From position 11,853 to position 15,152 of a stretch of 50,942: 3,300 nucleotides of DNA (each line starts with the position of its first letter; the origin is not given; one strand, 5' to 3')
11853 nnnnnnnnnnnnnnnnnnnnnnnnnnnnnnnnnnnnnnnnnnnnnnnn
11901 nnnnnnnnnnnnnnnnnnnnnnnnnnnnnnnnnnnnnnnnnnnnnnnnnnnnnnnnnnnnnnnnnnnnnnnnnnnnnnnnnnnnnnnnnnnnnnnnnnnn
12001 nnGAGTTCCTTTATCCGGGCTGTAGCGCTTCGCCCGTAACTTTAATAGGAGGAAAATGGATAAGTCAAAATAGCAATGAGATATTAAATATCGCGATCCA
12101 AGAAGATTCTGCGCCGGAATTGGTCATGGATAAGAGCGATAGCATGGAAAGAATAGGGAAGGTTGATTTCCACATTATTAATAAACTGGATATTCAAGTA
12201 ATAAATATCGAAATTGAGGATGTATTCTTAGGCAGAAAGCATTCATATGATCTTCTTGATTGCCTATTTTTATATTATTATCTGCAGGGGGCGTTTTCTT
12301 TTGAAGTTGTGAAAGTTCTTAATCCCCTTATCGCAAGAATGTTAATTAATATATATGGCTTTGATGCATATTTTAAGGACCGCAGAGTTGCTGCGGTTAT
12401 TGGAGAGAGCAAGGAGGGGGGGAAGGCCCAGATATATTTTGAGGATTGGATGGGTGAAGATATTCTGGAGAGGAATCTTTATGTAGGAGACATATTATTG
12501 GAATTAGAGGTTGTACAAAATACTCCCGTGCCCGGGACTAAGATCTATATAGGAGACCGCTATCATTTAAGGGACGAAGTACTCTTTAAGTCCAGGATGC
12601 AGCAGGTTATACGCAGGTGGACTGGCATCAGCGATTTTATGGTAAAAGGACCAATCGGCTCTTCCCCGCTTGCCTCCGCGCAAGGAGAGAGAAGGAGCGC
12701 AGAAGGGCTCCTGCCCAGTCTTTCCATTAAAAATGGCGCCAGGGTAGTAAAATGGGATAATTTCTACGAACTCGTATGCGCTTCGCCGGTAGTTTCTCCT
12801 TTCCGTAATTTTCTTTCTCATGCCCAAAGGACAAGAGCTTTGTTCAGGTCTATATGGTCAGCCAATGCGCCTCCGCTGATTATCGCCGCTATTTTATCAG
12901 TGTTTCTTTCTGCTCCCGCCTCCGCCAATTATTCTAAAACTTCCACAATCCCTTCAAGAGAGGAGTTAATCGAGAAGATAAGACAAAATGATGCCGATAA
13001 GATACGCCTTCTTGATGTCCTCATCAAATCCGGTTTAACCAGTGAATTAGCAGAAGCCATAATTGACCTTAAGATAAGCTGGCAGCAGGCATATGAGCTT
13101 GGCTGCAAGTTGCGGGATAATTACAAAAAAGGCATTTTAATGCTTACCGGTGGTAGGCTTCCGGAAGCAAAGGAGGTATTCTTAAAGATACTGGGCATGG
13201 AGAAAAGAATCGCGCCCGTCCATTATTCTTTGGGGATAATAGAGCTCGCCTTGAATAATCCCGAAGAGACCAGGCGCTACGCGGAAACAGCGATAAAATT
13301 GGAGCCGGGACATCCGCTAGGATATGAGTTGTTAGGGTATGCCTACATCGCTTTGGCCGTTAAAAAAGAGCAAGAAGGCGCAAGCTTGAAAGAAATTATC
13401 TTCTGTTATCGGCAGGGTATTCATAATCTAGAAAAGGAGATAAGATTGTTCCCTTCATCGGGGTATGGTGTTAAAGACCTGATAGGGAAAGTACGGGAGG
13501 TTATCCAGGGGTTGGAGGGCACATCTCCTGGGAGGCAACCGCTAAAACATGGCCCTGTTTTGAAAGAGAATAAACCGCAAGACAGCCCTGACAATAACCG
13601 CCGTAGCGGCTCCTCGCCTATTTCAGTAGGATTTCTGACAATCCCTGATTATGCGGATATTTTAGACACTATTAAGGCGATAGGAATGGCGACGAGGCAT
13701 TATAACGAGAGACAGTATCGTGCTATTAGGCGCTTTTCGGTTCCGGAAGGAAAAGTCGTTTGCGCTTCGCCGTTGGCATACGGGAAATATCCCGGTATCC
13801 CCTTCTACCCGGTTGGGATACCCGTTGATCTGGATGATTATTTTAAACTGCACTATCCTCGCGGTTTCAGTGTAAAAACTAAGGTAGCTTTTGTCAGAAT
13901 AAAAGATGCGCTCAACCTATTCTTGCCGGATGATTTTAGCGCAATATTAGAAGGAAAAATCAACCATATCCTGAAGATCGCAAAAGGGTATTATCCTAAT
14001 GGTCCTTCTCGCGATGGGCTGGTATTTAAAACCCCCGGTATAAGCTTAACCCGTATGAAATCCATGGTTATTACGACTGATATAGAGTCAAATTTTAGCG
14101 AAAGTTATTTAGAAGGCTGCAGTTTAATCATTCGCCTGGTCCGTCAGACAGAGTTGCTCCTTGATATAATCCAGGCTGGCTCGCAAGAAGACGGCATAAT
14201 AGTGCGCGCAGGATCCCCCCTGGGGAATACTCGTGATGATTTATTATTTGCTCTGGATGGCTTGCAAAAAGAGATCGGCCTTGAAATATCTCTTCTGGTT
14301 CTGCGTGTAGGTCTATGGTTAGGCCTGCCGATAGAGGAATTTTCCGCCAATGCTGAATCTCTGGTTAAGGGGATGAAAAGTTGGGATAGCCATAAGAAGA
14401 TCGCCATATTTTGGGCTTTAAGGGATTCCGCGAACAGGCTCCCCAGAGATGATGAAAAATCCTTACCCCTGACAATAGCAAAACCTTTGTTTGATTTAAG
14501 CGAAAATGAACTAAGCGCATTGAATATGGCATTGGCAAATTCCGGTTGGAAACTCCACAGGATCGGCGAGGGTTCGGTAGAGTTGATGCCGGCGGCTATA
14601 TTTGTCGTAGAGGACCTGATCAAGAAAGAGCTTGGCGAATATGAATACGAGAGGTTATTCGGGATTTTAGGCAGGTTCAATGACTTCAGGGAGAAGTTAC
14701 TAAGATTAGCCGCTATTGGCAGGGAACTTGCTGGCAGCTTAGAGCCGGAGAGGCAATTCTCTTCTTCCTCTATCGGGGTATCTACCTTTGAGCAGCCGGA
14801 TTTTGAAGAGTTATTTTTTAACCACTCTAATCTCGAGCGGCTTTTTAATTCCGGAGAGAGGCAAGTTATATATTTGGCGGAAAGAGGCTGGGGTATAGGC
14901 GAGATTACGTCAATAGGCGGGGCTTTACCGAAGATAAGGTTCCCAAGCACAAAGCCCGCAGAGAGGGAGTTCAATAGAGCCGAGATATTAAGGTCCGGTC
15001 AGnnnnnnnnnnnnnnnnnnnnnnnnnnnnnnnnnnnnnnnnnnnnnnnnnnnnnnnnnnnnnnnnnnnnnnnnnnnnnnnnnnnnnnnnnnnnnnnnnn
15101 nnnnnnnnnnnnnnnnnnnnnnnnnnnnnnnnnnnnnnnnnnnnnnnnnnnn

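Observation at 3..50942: One uninterrupted ORF fills the entire 50.9-kb window (at least 16,980 codons, open at both ends)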

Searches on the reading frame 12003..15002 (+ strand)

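Call 19: search_protein_families(library=pfam, proteins=[window:12003-15002:+], max_evalue=0.05)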
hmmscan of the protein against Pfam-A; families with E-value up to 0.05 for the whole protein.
window:12003-15002:+ (1000 aa): 3 families
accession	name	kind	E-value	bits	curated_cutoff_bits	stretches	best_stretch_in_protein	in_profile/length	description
PF07719.23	TPR_2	-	0.0083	16.6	27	0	405-437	2-34/34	Tetratricopeptide repeat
PF13428.12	TPR_14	-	0.022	15.9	23.5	0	407-446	4-43/44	Tetratricopeptide repeat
PF00515.34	TPR_1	-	0.033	14.4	27.8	0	404-436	1-33/34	Tetratricopeptide repeat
